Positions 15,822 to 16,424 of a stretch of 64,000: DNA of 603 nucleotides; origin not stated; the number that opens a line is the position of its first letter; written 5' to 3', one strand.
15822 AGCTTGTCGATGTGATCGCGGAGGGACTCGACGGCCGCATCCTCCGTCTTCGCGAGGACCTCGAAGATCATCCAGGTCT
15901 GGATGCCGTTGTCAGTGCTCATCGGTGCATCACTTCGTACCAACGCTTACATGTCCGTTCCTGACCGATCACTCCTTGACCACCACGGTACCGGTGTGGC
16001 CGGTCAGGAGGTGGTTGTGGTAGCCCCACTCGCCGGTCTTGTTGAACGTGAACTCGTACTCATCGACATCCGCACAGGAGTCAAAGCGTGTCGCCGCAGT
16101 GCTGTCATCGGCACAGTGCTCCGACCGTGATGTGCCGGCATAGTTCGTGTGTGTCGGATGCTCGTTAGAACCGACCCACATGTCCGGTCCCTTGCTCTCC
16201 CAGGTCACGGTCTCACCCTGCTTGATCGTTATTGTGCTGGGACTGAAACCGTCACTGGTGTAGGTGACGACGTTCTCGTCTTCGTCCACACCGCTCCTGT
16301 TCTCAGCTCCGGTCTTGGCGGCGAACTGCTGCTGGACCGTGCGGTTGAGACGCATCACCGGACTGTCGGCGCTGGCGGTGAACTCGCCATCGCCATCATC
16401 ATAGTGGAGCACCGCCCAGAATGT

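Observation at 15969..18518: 849-aa secreted protein combining CWB2 cell-wall-binding repeats, a long coiled coil and a cupredoxin-like C-terminal domain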

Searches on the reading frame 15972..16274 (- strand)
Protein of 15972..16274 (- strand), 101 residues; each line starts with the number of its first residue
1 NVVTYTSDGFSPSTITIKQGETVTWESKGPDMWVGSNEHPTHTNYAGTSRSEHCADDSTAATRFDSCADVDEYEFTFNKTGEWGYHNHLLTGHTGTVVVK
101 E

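Call 12: search_solved_structures(query=A2, max_evalue=10, show_alignments=4)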
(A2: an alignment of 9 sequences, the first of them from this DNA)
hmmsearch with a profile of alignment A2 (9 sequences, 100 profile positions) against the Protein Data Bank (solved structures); distinct sequences matched with E-value up to 10: 44.
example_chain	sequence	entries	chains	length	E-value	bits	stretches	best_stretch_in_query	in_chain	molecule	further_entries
1sf3_A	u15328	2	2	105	1.5e-05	28.6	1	67-99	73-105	Amicyanin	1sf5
3rym_A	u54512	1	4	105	1.7e-05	28.4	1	67-99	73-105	Amicyanin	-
2idt_A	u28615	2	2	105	1.9e-05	28.2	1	67-99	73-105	Amicyanin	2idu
2qdv_A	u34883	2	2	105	2.1e-05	28.1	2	67-99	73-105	Amicyanin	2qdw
1sfd_A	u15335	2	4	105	2.4e-05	27.9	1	67-99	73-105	Amicyanin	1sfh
3ply_A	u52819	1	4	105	2.6e-05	27.8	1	67-99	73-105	Amicyanin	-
1mda_A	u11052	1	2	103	2.8e-05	27.7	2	67-99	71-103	AMICYANIN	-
2idq_A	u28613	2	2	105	2.8e-05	27.7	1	67-99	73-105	Amicyanin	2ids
1aac_A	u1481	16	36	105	3e-05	27.6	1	67-99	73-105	AMICYANIN | PROTEIN (AMICYANIN)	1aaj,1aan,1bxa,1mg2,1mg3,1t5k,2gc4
2gb2_A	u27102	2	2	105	3e-05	27.6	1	67-99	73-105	Amicyanin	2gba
1m9w_A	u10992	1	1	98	3.9e-05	27.2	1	10-99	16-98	plastocyanin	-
3ie9_A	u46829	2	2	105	4.2e-05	27.1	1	67-99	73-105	Amicyanin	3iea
1bxu_A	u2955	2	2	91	4.4e-05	27.1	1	9-35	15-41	PLASTOCYANIN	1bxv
1pcs_A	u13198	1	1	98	4.7e-05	27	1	10-99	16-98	PLASTOCYANIN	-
1j5c_A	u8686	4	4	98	6.6e-05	26.5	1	10-99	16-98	PLASTOCYANIN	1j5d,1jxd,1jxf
2plt_A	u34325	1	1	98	0.0084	19.8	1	10-98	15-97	PLASTOCYANIN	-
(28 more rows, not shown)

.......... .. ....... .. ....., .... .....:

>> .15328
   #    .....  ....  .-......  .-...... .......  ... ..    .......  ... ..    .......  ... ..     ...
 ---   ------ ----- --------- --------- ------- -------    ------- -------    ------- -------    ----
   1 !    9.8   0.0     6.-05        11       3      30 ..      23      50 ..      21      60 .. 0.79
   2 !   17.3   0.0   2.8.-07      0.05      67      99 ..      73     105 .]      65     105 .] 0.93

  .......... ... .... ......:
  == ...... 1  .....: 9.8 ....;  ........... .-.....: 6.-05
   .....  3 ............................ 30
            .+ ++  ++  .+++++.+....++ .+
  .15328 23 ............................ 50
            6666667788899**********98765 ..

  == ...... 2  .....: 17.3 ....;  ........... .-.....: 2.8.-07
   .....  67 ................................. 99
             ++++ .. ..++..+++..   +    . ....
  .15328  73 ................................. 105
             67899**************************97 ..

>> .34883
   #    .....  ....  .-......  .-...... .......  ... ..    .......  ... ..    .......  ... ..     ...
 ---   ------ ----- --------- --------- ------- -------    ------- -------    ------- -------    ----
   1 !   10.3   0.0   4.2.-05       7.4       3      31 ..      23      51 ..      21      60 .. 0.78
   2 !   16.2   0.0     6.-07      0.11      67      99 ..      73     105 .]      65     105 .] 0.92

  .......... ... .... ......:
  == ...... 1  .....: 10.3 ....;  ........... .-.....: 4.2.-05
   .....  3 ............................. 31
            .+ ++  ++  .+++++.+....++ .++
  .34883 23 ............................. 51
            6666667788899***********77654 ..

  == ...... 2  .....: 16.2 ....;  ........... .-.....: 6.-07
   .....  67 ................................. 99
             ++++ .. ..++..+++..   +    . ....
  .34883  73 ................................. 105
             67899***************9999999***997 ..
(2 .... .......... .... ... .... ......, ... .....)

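Call 13: search_protein_families(library=pfam, alignment_id=A2, max_evalue=10)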
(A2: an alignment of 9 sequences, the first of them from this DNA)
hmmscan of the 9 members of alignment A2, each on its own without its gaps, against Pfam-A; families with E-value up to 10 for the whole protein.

A. member 1, seq(101 aa): 5 families
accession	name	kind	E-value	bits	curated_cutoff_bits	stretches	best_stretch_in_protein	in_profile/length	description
PF07731.20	Cu-oxidase_2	-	0.0042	17.3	20.4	1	12-42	32-58/137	Multicopper oxidase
PF00127.26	Copper-bind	-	0.0052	17.6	21.2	1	10-99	14-98/99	Copper binding proteins, plastocyanin/azurin family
PF23069.1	DUF7042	-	0.016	15.6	27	1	43-86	23-68/123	Domain of unknown function (DUF7042)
PF13473.12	Cupredoxin_1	-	0.019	15.4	27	1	3-26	25-48/104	Cupredoxin-like domain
PF21226.3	MalQ_N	-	0.076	13.8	24.1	1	12-91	2-77/91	MalQ N-terminal beta sandwich domain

B. families by the number of members that match (of 9 scanned): 10 families
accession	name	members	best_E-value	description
PF00127.26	Copper-bind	8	5.4e-06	Copper binding proteins, plastocyanin/azurin family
PF13473.12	Cupredoxin_1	7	0.002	Cupredoxin-like domain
PF07731.20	Cu-oxidase_2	3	0.0042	Multicopper oxidase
PF21226.3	MalQ_N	2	0.076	MalQ N-terminal beta sandwich domain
PF23069.1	DUF7042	1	0.016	Domain of unknown function (DUF7042)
PF07732.21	Cu-oxidase_3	1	0.039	Multicopper oxidase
PF25641.1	Head_fiber_dimeric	1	0.099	Head fiber dimeric protein-like domain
PF18807.6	TTc_toxin_rep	1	0.13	Tripartite Tc toxins repeat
PF17902.7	SH3_10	1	0.14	SH3 domain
PF13648.12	Lipocalin_4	1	0.33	Lipocalin-like domain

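Call 14: find_homologous_proteins(query=A2, max_evalue=0.001)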
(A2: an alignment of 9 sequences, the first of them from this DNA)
Query A2 (9 sequences) (101 aa, profile of the alignment): 775 proteins with E <= 0.001 among 1377 candidates; the best 120 are listed.
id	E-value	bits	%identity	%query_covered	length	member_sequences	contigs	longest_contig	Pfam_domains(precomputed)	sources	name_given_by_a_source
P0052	7.2e-43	163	57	99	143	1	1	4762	PF00127.27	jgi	-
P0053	1.7e-42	162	56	97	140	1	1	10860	PF00127.27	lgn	-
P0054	6.0e-42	160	57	97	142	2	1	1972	PF00127.27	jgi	-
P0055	1.5e-41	159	55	97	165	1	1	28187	PF00127.27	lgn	-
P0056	3.9e-41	157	54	99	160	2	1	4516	PF00127.27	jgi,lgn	jgi:plastocyanin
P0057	5.4e-41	157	59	99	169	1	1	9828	-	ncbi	-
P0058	9.2e-40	153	60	99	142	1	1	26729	-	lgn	-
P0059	1.2e-39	153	54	99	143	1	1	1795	-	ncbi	-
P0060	1.4e-39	152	53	98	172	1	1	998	PF00127.27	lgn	-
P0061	2.4e-39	152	54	99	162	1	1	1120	PF00127.27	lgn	-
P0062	2.8e-39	151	55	98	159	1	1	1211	PF00127.27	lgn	-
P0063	2.8e-39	151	65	99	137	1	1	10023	-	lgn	-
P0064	4.5e-39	151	60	99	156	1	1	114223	-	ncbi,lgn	ncbi:MAG: plastocyanin/azurin family copper-binding protein [Candidatus Nanohaloarchaea archaeon]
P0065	4.9e-39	151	55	97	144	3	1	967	PF00127.27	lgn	-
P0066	5.7e-39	150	58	97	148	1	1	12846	-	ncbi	-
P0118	2.5e-36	142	52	99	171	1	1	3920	PF13473.13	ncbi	ncbi:MAG: cupredoxin domain-containing protein [Candidatus Magasanikbacteria bacterium]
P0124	6.5e-36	141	66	99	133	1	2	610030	-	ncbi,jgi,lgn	-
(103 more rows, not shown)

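Call 30: predict_structure(alignment_id=A3)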
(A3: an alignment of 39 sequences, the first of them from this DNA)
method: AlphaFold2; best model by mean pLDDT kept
length: 101 residues; sequences in the alignment: 39
mean_pLDDT: 81.4   pTM: 0.73
mean pLDDT of the five models: 81.4, 81.0, 80.0, 77.7, 77.0
residues with pLDDT >= 90: 38; 70-90: 33; 50-70: 27; < 50: 3
segments of 3 or more residues with pLDDT < 50: none
pLDDT, mean of each block of 10 residues (from residue 1): 95 95 92 74 54 65 69 88 88 92 92
secondary structure, 60 per line:
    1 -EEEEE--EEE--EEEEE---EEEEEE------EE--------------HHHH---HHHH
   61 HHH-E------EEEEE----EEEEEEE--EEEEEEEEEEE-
elements in order: E2-6 E9-11 E14-18 E22-27 H50-53 H57-63 E72-76 E81-87 E90-100

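Call 33: fold_search(model_id=the predicted structure, library=pdb)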
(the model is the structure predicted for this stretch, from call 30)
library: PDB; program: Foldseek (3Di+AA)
matches with E <= 10: 1170; with E <= 0.001: 175
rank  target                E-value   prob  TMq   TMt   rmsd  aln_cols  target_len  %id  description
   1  2plt                  3.9e-07  1.00  0.62  0.64   5.5       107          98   24  STRUCTURE DETERMINATION OF PLASTOCYANIN FROM A CRYSTAL SPECIMEN WITH HEMIHEDRAL TWINNING FRACTION OF ONE-HALF (released 1993-10-31)
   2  1pcs                  7.0e-07  1.00  0.61  0.63   5.7       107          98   27  THE 2.15 A CRYSTAL STRUCTURE OF A TRIPLE MUTANT PLASTOCYANIN FROM THE CYANOBACTERIUM SYNECHOCYSTIS SP. PCC 6803 (released 1997-12-17)
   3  1bxu                  1.0e-06  1.00  0.60  0.66   4.6       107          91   23  OXIDIZED PLASTOCYANIN FROM SYNECHOCOCCUS SP. (released 1999-06-15)
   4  2idq                  1.5e-06  1.00  0.65  0.63   3.3       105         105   20  Structure of M98A mutant of amicyanin, Cu(II) (released 2007-03-13)
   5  1sf3                  1.5e-06  1.00  0.65  0.63   3.3       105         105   20  Structure of the reduced form of the P94A mutant of amicyanin (released 2004-07-27)
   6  1sfd_A                2.1e-06  1.00  0.62  0.60   4.3       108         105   20  oxidized form of amicyanin mutant P94F (released 2004-07-27)
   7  1jxd                  2.1e-06  1.00  0.63  0.65   5.2       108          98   26  SOLUTION STRUCTURE OF REDUCED CU(I) PLASTOCYANIN FROM SYNECHOCYSTIS PCC6803 (released 2001-09-26)
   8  1byp                  2.1e-06  1.00  0.62  0.63   5.8       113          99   21  E43K,D44K DOUBLE MUTANT PLASTOCYANIN FROM SILENE (released 1999-10-19)
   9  2w88_A                2.2e-06  1.00  0.60  0.58   6.0       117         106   20  Plastocyanin variant with N-terminal Methionine - open structure (released 2009-10-27)
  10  1baw_A                2.9e-06  1.00  0.59  0.57   6.3       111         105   22  PLASTOCYANIN FROM PHORMIDIUM LAMINOSUM (released 1999-03-02)
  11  1m9w_MODEL_1_A        3.2e-06  1.00  0.60  0.62   5.7       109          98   27  Study of electrostatic potential surface distribution using high resolution side-chain conformation determined (released 2002-08-14)
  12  3ie9                  3.7e-06  1.00  0.68  0.66   3.1       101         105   20  Structure of oxidized M98L mutant of amicyanin (released 2009-10-06)
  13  1byo_A                3.7e-06  1.00  0.63  0.64   5.6       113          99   22  WILD-TYPE PLASTOCYANIN FROM SILENE (released 1999-10-15)
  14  4p5r                  3.9e-06  1.00  0.64  0.62   3.3       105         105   19  Structure of oxidized W45Y mutant of amicyanin (released 2014-04-23)
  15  4dp0                  4.2e-06  1.00  0.58  0.59   6.7       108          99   18  The 1.5 Angstrom crystal structure of oxidized (CuII) poplar plastocyanin B at pH 4.0 (released 2013-02-13)
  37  4f2e                  2.9e-05  1.00  0.56  0.58   4.9       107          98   16  Crystal structure of the Streptococcus pneumoniae D39 copper chaperone CupA with Cu(I) (released 2013-01-30)
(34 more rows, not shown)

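Call 72: find_encoding_contigs(protein=P0124, flank=5000, max_places=3)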
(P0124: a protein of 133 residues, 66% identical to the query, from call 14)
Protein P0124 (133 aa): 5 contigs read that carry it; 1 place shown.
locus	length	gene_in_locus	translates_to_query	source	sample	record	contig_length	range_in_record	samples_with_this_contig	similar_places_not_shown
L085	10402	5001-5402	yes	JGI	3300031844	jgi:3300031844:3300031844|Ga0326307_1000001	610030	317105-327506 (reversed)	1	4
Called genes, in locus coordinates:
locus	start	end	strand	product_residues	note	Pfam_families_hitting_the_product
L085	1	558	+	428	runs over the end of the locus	PF01935:DUF87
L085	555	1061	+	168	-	-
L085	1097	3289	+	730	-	PF00270:DEAD, PF04851:ResIII, PF21210:RNA_helicase_helical, PF00271:Helicase_C, PF02732:ERCC4, PF12826:HHH_2 (weak), PF14520:HHH_5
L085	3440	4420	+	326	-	PF04312:DUF460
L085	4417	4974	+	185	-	PF09721:Exosortase_EpsH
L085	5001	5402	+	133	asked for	-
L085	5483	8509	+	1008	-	-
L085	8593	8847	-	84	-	-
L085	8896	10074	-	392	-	-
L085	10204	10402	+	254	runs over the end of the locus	-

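Call 83: search_protein_families(library=ncbifam, proteins=[window:15972-16274:-, P0124, P0118], max_evalue=0.01)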
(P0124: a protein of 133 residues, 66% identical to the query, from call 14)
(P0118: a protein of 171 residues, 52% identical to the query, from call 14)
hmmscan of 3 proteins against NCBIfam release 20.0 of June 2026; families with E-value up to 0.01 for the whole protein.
seq(101 aa): 1 family
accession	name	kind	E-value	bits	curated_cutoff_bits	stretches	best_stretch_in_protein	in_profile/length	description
TIGR02656.1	cyanin_plasto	equivalog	0.00012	22.4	87.85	1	9-100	13-99/99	plastocyanin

P0124 (133 aa): 1 family
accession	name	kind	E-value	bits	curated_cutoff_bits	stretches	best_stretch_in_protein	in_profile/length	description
TIGR02656.1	cyanin_plasto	equivalog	0.0019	18.6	87.85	1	42-132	13-98/99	plastocyanin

P0118 (171 aa): 3 families
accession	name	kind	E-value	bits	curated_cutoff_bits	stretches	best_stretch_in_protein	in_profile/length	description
TIGR02656.1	cyanin_plasto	equivalog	1.1e-05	25.8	87.85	1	78-171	13-99/99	plastocyanin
NF042931.1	SAG1386_EF1546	equivalog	0.00018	21.6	80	1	6-92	37-120/158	SAG1386/EF1546 family surface-associated protein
TIGR03931.1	T7SS_Rv3446c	hypoth_equivalog_domain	0.0013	19.1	47.6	1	10-72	9-68/194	type VII secretion-associated protein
